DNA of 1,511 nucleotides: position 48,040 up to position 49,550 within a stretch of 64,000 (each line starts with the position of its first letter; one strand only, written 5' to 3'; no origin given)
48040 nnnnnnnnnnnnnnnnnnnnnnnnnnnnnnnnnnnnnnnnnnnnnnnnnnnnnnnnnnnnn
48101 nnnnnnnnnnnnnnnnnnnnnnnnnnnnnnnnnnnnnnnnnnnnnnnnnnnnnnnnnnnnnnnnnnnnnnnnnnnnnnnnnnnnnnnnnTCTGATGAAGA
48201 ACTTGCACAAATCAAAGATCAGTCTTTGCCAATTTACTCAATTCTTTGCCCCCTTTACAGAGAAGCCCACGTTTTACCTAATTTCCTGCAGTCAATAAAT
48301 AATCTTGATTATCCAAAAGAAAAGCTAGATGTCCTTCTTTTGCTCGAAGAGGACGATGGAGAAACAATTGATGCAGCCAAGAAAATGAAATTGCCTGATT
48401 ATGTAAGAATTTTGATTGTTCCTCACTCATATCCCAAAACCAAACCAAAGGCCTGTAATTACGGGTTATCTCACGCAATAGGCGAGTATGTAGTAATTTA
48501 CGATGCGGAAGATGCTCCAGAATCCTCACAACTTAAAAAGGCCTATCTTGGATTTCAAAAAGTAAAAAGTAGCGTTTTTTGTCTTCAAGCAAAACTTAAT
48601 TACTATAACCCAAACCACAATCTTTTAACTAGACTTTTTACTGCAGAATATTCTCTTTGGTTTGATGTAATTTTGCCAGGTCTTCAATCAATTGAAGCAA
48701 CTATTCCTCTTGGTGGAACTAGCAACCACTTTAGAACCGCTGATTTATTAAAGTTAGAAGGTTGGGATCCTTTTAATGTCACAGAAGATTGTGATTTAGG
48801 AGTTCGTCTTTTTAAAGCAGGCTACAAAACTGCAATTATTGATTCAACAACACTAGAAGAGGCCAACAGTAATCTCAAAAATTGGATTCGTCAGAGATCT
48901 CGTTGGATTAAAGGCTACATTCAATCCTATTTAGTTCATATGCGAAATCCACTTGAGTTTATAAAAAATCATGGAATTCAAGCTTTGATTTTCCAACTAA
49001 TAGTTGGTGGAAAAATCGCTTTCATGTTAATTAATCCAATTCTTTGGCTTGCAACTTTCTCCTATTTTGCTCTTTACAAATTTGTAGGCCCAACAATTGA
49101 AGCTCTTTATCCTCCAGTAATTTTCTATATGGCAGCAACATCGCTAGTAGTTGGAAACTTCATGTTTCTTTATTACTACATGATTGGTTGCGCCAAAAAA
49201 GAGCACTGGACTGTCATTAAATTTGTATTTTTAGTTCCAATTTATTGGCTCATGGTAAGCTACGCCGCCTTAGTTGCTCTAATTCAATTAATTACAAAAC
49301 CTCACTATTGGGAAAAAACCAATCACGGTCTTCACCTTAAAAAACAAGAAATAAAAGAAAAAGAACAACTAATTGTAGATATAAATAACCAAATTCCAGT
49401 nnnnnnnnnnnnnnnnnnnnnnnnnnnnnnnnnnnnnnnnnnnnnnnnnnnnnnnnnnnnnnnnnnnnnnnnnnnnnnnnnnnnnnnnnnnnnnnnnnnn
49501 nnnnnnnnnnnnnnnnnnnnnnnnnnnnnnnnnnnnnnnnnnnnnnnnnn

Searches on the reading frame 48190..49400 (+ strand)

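Call 79: search_protein_families(library=ncbifam, proteins=[window:48190-49400:+], max_evalue=0.00001)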
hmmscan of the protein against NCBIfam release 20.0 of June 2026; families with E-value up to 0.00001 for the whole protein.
window:48190-49400:+ (403 aa): 7 families
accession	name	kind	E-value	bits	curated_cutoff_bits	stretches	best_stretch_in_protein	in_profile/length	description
TIGR03030.1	CelA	equivalog_domain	3.2e-22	78.3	699.1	1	10-255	127-387/714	UDP-forming cellulose synthase catalytic subunit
TIGR03111.1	glyc2_xrt_Gpos1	hypoth_equivalog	1.1e-20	73.9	363.95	1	11-378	46-418/439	TIGR03111 family XrtG-associated glycosyltransferase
TIGR03937.1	PgaC_IcaA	equivalog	1.4e-15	57.2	422.3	1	6-370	37-393/407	poly-beta-1,6-N-acetyl-D-glucosamine synthase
NF053846.1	glyco_with_XrtP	equivalog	3.6e-11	42.4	520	1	165-378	212-436/440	XrtP-associated glycosyltransferase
NF041865.1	EpsU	equivalog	5.2e-10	38.9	700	1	16-245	41-267/394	exopolysaccharide biosynthesis GT2 family glycosyltransferase EpsU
NF041875.1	EPS_EpsD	equivalog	6.4e-07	29.1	370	1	17-237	2-221/325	exopolysaccharide biosynthesis glycosyltransferase EpsD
TIGR03965.1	mycofact_glyco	equivalog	3.4e-06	26.2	280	1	13-238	73-295/467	mycofactocin biosynthesis glycosyltransferase MftF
